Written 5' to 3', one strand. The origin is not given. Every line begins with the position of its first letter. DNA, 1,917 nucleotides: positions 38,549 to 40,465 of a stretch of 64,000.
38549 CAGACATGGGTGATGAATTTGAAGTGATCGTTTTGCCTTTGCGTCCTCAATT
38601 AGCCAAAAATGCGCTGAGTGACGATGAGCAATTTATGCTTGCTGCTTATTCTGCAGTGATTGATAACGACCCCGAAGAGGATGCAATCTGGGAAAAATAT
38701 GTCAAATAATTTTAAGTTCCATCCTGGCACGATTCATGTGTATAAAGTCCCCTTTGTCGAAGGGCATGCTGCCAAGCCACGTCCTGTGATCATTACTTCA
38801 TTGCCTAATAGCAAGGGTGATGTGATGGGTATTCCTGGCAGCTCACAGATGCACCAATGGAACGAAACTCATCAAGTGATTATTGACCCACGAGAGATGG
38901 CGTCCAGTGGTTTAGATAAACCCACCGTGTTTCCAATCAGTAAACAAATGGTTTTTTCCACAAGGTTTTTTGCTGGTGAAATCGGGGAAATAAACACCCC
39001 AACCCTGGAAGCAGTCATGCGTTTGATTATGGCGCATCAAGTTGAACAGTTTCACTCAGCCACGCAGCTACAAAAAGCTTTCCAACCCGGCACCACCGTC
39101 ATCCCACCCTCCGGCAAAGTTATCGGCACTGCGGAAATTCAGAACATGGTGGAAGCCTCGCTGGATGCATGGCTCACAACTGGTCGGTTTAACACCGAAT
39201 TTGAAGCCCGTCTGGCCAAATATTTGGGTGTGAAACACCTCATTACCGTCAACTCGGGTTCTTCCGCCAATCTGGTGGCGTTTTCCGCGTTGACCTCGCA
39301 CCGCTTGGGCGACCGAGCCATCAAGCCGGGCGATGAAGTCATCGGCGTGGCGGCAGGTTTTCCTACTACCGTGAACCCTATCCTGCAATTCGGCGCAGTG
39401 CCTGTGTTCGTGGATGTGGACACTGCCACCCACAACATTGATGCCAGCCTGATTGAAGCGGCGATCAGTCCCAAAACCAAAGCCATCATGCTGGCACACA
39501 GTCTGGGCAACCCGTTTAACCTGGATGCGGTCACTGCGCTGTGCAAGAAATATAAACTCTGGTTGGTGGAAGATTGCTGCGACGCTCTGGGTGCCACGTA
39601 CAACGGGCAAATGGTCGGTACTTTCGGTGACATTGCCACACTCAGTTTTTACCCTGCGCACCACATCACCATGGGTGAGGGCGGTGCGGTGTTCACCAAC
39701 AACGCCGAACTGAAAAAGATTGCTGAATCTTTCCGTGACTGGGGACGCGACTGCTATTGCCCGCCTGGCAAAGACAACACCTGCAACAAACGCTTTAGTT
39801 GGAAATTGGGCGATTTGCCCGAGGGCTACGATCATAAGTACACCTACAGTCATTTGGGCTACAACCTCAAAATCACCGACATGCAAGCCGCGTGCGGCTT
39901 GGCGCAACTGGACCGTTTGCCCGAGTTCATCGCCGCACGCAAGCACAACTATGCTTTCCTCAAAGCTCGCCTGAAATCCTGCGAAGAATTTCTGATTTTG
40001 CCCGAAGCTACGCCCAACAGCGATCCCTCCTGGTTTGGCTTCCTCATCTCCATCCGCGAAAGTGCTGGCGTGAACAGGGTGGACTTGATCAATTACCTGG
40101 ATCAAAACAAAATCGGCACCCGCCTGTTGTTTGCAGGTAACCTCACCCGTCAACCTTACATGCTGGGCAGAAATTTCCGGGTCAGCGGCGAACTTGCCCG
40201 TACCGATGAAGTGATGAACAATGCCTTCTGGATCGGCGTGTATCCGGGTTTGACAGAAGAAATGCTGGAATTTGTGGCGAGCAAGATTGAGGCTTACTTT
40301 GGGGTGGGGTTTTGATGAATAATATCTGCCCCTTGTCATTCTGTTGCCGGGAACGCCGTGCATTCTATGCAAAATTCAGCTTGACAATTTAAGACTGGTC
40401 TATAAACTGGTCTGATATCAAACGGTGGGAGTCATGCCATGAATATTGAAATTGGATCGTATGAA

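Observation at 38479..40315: PemK/MazF-type toxin domain fused in frame to the sugar dehydrase RfbH, with its own upstream antitoxin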

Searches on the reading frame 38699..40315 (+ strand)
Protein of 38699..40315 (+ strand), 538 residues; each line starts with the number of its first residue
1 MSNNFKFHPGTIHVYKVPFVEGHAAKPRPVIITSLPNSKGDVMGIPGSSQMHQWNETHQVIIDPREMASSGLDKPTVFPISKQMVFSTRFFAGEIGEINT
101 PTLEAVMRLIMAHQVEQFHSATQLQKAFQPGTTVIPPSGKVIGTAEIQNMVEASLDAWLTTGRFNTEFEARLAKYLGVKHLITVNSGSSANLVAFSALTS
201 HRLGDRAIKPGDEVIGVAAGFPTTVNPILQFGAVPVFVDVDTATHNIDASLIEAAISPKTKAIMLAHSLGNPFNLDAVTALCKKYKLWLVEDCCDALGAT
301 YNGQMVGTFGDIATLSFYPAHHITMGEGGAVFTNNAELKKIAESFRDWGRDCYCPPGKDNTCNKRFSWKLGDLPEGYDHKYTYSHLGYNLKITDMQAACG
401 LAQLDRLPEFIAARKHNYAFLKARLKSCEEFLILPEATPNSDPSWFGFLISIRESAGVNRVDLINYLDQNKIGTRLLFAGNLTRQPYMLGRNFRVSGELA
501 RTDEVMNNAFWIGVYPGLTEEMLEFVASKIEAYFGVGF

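Call 3: search_protein_families(library=pfam, proteins=[window:38699-40315:+], max_evalue=0.1)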
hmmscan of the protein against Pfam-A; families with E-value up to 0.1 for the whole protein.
window:38699-40315:+ (538 aa): 5 families
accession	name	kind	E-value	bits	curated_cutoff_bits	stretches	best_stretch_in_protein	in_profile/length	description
PF01041.23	DegT_DnrJ_EryC1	-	2.5e-105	353.1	19.8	1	144-530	4-359/360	DegT/DnrJ/EryC1/StrS aminotransferase family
PF00266.25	Aminotran_5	-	2.6e-05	23.8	21.5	1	169-297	49-180/371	Aminotransferase class-V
PF00155.27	Aminotran_1_2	-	2.7e-05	24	19.7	1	162-292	41-185/361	Aminotransferase class I and II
PF01212.27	Beta_elim_lyase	-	4.8e-05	23.3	27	1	167-296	36-172/288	Beta-eliminating lyase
PF01053.26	Cys_Met_Meta_PP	-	0.0042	16.1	27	1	166-301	55-182/381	Cys/Met metabolism PLP-dependent enzyme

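Call 4: search_protein_families(library=ncbifam, proteins=[window:38699-40315:+], max_evalue=0.1)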
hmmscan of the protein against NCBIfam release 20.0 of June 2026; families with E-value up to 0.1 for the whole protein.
window:38699-40315:+ (538 aa): 19 families
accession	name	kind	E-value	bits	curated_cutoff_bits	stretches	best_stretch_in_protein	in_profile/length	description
NF011936.0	PRK15407.1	equivalog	2.5e-227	754.7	423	1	108-534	10-436/440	lipopolysaccharide biosynthesis protein RfbH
TIGR03588.1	PseC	equivalog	1.3e-65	221.8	423.5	1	135-532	2-378/380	UDP-4-amino-4,6-dideoxy-N-acetyl-beta-L-altrosamine transaminase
TIGR04181.1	NHT_00031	hypoth_equivalog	8.2e-54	182.8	420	2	145-342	11-217/359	LegC family aminotransferase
NF008658.2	PRK11658.1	equivalog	1e-49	169.2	631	2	135-340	5-201/379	UDP-4-amino-4-deoxy-L-arabinose aminotransferase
NF008687.0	PRK11706.1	equivalog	2.7e-47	161.3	375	1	144-534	11-374/375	dTDP-4-amino-4,6-dideoxygalactose transaminase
TIGR02379.1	ECA_wecE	subfamily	5.2e-39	134.1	434.85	1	145-530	12-371/376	dTDP-4-amino-4,6-dideoxy-D-glucose transaminase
TIGR04427.1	PLP_DesI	equivalog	4e-35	121.7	650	2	148-351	35-230/390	dTDP-4-dehydro-6-deoxyglucose aminotransferase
NF006488.0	PRK08912.1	equivalog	9e-08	31.4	498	1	207-272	107-171/387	aminotransferase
NF004770.0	PRK06108.1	subfamily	3.2e-07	29.5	422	1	172-294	82-211/396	pyridoxal phosphate-dependent aminotransferase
NF005817.0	PRK07683.1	equivalog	2e-06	26.8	575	1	207-268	108-170/387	aminotransferase A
NF005816.0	PRK07682.1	equivalog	6.4e-06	25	620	1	167-296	70-206/390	aminotransferase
NF005305.0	PRK06836.1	equivalog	8.4e-05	22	376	1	208-266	119-177/396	pyridoxal phosphate-dependent aminotransferase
NF006569.0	PRK09082.1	subfamily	0.00038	19.7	420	1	179-267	91-171/386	methionine aminotransferase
NF004650.0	PRK05994.1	equivalog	0.00076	18.4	667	1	167-293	67-185/427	O-acetylhomoserine aminocarboxypropyltransferase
NF004975.0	PRK06348.1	equivalog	0.0011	18.1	549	1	207-326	109-230/384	pyridoxal phosphate-dependent aminotransferase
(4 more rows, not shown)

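Call 16: search_solved_structures(query=window:38699-40315:+, max_evalue=0.01, show_alignments=1)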
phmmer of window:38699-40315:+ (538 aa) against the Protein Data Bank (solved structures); distinct sequences matched with E-value up to 0.01: 57.
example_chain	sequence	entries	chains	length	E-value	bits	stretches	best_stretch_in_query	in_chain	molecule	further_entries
3bcx_A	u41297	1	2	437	6.3e-203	678.2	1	107-538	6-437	CDP-6-deoxy-L-threo-D-glycero-4-hexulose-3-dehydrase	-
3bb8_A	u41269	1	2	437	1.1e-201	674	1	107-538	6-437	CDP-4-keto-6-deoxy-D-glucose-3-dehydrase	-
9wvy_A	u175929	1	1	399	1.2e-51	179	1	144-416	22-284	Putative NDP-4-keto-6-deoxyglucose-3-dehydratase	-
2gms_A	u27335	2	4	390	2e-51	178.2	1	151-513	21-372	Putative pyridoxamine 5-phosphate-dependent dehydrase, Wbdk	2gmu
3b8x_A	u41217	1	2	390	1.7e-50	175.1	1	151-513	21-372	Pyridoxamine 5-phosphate-dependent dehydrase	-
2r0t_A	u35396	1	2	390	2.8e-50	174.4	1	151-513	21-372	Pyridoxamine 5-phosphate-dependent dehydrase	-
3gr9_A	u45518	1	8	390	6.2e-50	173.3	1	151-513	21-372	ColD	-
7b0m_AAA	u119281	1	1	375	1.1e-47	165.8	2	159-338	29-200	Sugar aminotransferase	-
3bn1_A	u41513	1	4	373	8.9e-46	159.5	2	152-350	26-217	Perosamine synthetase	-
3dr7_A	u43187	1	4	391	9.3e-46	159.5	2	150-350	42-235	Putative perosamine synthetase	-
3dr4_A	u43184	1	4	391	1.3e-45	159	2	150-350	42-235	Putative perosamine synthetase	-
7b0d_A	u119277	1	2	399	6.9e-40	140.1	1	148-350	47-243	Glutamine--scyllo-inositol transaminase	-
5k8b_A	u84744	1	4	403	3.8e-39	137.7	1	167-446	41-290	8-amino-3,8-dideoxy-alpha-D-manno-octulosonate transaminase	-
4lc3_A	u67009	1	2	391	5e-39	137.3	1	136-349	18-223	Putative UDP-4-amino-4-deoxy-l-arabinose--oxoglutarate aminotransferase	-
3frk_A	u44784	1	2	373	3e-38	134.7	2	157-349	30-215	QdtB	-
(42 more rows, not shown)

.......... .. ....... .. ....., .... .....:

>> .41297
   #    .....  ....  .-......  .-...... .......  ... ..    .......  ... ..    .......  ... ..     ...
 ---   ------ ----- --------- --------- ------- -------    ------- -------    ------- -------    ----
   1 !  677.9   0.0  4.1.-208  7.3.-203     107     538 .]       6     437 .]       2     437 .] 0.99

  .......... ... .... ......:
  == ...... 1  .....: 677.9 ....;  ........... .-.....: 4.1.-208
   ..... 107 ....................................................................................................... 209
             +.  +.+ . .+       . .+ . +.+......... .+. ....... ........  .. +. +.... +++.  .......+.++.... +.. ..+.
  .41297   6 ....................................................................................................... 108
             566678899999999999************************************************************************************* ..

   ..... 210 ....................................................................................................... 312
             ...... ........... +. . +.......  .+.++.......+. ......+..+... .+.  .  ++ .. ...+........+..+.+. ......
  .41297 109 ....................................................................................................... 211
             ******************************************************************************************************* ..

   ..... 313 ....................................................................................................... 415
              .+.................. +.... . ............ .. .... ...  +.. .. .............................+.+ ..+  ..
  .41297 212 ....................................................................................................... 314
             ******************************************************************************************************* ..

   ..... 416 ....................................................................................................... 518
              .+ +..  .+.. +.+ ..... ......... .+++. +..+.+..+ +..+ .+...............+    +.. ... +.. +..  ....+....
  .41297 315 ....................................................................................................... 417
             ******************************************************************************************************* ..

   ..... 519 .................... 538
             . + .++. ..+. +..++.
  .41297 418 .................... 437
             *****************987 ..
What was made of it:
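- On RfbH / E1 3-dehydrase: The match to 3BCX has E 6e-203 (call 16).
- Checked: It aligns with Yersinia E1 (3BCX) residues 6-437 at query 107-538 (call 16).
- Canonical E1 begins about 5 residues earlier (call 16).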

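Call 24: find_homologous_proteins(query=window:38699-40312:+, max_evalue=1e-10)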
Query window:38699-40312:+ (538 aa): 8000 proteins with E <= 1e-10 among 8000 candidates; the best 120 are listed.
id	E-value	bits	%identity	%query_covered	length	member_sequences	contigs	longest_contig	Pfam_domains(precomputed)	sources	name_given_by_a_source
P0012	0.0e+0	1251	100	100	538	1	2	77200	PF01041.24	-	-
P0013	0.0e+0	1243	99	100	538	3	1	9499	PF00155.28,PF00266.26,PF01041.24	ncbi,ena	-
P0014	3.3e-289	978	78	99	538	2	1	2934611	PF01041.24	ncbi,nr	ncbi:lipopolysaccharide biosynthesis protein RfbH [Rugosibacter aromaticivorans]|nr:lipopolysacchari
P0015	4.2e-289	977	77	100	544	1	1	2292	PF00266.26,PF01041.24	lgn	-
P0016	1.1e-285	966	76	100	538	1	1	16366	PF01041.24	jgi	jgi:CDP-6-deoxy-D-xylo-4-hexulose-3-dehydrase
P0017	1.8e-285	965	76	100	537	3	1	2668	PF00266.26,PF01041.24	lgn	-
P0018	5.4e-285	964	96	80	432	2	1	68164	PF01041.24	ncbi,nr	ncbi:MAG: lipopolysaccharide biosynthesis protein RfbH [Betaproteobacteria bacterium]|nr:lipopolysac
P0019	3.2e-284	961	75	99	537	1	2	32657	PF00266.26,PF01212.28,PF01041.24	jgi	jgi:CDP-6-deoxy-D-xylo-4-hexulose-3-dehydrase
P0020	7.5e-282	954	76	99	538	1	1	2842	PF01041.24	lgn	-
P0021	1.9e-281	952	75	100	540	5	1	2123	PF01041.24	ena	-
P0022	1.0e-279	947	74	100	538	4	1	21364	PF01212.28,PF01041.24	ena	-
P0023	1.4e-278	943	74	99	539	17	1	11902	PF01212.28,PF01041.24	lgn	-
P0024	2.0e-277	939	75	99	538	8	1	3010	PF01041.24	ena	-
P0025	3.2e-277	938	75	99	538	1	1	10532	PF00155.28,PF01041.24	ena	-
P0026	3.6e-277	938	78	99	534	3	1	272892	PF01041.24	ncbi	ncbi:MAG: lipopolysaccharide biosynthesis protein RfbH [Sulfuriferula sp.]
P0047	8.5e-257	871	70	95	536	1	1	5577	PF02452.24,PF01041.24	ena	-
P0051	3.6e-252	856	68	99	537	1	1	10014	PF01212.28,PF01041.24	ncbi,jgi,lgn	ncbi:MAG: lipopolysaccharide biosynthesis protein RfbH [Pseudomonadota bacterium]|jgi:CDP-6-deoxy-D-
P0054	6.6e-251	851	68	98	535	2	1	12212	PF00155.28,PF01212.28,PF01041.24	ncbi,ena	-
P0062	1.1e-248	844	68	98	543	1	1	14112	PF00266.26,PF01212.28,PF01041.24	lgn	-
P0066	2.2e-247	840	66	97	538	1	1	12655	PF02452.24,PF01041.24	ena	-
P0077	8.0e-246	835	68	98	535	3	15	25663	PF00155.28,PF01041.24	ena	-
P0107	5.3e-242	822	68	98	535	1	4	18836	PF01041.24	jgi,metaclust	metaclust:\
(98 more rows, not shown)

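Call 30: predict_structure(alignment_id=A4)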
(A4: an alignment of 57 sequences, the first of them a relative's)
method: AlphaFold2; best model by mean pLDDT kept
length: 538 residues; sequences in the alignment: 57
mean_pLDDT: 85.2   pTM: 0.83
mean pLDDT of the five models: 85.2, 83.8, 82.6, 82.4, 80.8
residues with pLDDT >= 90: 288; 70-90: 166; 50-70: 62; < 50: 22
segments of 3 or more residues with pLDDT < 50: 1-3, 322-326, 379-388
pLDDT, mean of each block of 10 residues (from residue 1): 71 80 69 94 94 87 88 90 93 92 94 92 82 86 87 76 85 93 87 90 90 87 82 92 91 97 91 95 97 80 91 75 57 94 79 54 55 54 49 85 89 94 96 94 90 92 96 82 87 93 90 91 97 82
secondary structure, 60 per line:
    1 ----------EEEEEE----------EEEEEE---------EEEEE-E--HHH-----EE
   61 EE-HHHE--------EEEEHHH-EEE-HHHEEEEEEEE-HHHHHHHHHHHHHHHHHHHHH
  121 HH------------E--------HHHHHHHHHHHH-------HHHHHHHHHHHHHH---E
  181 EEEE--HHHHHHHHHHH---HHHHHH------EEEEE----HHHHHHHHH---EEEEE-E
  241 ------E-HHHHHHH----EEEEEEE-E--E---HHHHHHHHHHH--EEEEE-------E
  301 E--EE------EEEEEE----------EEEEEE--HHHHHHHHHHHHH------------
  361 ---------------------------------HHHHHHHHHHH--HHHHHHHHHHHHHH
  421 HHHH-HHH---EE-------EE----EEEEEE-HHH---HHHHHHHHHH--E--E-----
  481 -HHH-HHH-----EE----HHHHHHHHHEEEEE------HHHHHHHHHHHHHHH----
elements in order: E11-16 E27-32 E42-46 E59-62 E76-79 E84-86 E91-98 H100-122 H144-155 H163-176 E180-184 H187-197 H201-206 E213-217 H222-230 E234-238 H249-255 E260-266 H275-285 E288-292 E312-317 E328-333 H336-348 H394-404 H407-424 E447-452 H460-469 H500-508 E509-513 H520-534

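Call 39: fold_search(model_id=the predicted structure, library=pdb)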
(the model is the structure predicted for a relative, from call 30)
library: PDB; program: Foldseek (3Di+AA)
matches with E <= 10: 1907; with E <= 0.001: 1242
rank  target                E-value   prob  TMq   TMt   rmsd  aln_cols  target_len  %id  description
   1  3bcx_A                2.5e-61  1.00  0.73  0.93   3.9       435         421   64  E1 Dehydrase (released 2007-11-27)
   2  3bb8_A                1.3e-60  1.00  0.73  0.93   4.0       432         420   64  E1 Dehydrase H220K Mutant (released 2008-09-16)
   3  3bcx_B                5.5e-60  1.00  0.73  0.94   3.9       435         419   63  E1 Dehydrase (released 2007-11-27)
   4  7b0d_A                1.5e-33  1.00  0.63  0.90   3.4       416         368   27  Sugar transaminase from Archaeoglobus veneficus (released 2021-12-01)
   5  2gms_B                3.9e-33  1.00  0.64  0.87   5.1       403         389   28  E coli GDP-4-keto-6-deoxy-D-mannose-3-dehydratase with bound hydrated PLP (released 2006-09-05)
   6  3b8x_B                4.7e-33  1.00  0.64  0.88   5.6       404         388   28  Crystal structure of GDP-4-keto-6-deoxymannose-3-dehydratase (ColD) H188N mutant with bound GDP-perosamine (released 2007-11-27)
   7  2r0t_A                1.0e-32  1.00  0.63  0.87   4.2       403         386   28  Crystal structure of GDP-4-keto-6-deoxymannose-3-dehydratase with a trapped PLP-glutamate geminal diamine (released 2007-12-18)
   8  3gr9_G                1.7e-32  1.00  0.64  0.88   5.1       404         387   28  Crystal structure of ColD H188K S187N (released 2009-06-16)
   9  7b0m                  2.0e-32  1.00  0.61  0.88   4.3       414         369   30  Sugar transaminase from a metagenome collected from troll oil field production water (released 2021-12-01)
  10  3bn1_C                2.3e-32  1.00  0.64  0.93   3.2       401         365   28  Crystal structure of GDP-perosamine synthase (released 2008-03-18)
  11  3gr9_A                2.3e-32  1.00  0.64  0.89   5.1       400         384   28  Crystal structure of ColD H188K S187N (released 2009-06-16)
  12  3b8x_A                3.5e-32  1.00  0.64  0.88   4.1       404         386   28  Crystal structure of GDP-4-keto-6-deoxymannose-3-dehydratase (ColD) H188N mutant with bound GDP-perosamine (released 2007-11-27)
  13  2gms_A                3.5e-32  1.00  0.64  0.87   4.1       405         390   28  E coli GDP-4-keto-6-deoxy-D-mannose-3-dehydratase with bound hydrated PLP (released 2006-09-05)
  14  3gr9_B                3.5e-32  1.00  0.64  0.88   4.0       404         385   28  Crystal structure of ColD H188K S187N (released 2009-06-16)
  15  3gr9_E                7.5e-32  1.00  0.63  0.87   4.2       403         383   29  Crystal structure of ColD H188K S187N (released 2009-06-16)
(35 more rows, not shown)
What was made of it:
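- Closest known: RfbH / DdhC / AscC. Same: 64% identity to Yersinia E1 over the full length of that enzyme (calls 16, 39).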

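Call 61: find_encoding_contigs(protein=P0026, flank=4000, max_places=1)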
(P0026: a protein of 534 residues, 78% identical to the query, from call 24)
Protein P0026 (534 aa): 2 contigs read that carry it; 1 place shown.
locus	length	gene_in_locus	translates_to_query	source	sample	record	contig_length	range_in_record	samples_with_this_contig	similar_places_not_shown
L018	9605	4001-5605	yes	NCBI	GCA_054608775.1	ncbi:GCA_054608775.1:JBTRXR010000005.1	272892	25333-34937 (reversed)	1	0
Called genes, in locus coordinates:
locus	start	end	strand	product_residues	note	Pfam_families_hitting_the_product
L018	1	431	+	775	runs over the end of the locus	PF02563:Poly_export, PF22461:SLBB_2, PF10531:SLBB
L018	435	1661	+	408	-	PF02706:Wzz, PF13807:GNVR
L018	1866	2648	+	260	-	PF00483:NTP_transferase, PF12804:NTP_transf_3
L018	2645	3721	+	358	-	PF01073:3Beta_HSD (weak), PF01370:Epimerase, PF16363:GDP_Man_Dehyd, PF02719:Polysacc_synt_2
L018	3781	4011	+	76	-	-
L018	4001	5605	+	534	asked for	PF01041:DegT_DnrJ_EryC1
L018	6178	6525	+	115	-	PF01527:HTH_Tnp_1, PF13542:HTH_Tnp_ISL3 (weak)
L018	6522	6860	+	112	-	PF05717:TnpB_IS66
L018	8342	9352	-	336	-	PF00589:Phage_integrase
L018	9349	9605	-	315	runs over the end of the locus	PF00589:Phage_integrase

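Call 62: find_encoding_contigs(protein=P0107, flank=4000, max_places=1)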
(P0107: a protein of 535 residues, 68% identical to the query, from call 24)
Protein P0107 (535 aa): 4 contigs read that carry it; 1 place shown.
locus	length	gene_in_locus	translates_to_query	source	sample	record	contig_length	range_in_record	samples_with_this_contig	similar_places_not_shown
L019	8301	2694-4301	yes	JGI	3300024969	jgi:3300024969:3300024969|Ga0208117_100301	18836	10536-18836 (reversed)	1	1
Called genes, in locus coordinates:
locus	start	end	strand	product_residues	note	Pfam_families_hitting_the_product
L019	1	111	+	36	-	?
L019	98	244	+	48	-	-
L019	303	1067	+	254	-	PF00483:NTP_transferase, PF12804:NTP_transf_3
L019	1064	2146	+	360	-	PF01370:Epimerase, PF04321:RmlD_sub_bind, PF01073:3Beta_HSD (weak), PF16363:GDP_Man_Dehyd, PF02719:Polysacc_synt_2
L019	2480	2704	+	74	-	-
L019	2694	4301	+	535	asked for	PF01041:DegT_DnrJ_EryC1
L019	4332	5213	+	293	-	PF01073:3Beta_HSD (faint), PF01370:Epimerase, PF16363:GDP_Man_Dehyd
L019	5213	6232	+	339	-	PF01073:3Beta_HSD, PF01370:Epimerase, PF02719:Polysacc_synt_2, PF04321:RmlD_sub_bind, PF07993:NAD_binding_4, PF08659:KR, PF16363:GDP_Man_Dehyd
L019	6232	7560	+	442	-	PF01554:MatE (faint), PF01943:Polysacc_synt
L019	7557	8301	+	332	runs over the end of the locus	PF13506:Glyco_transf_21, PF13641:Glyco_tranf_2_3, PF00535:Glycos_transf_2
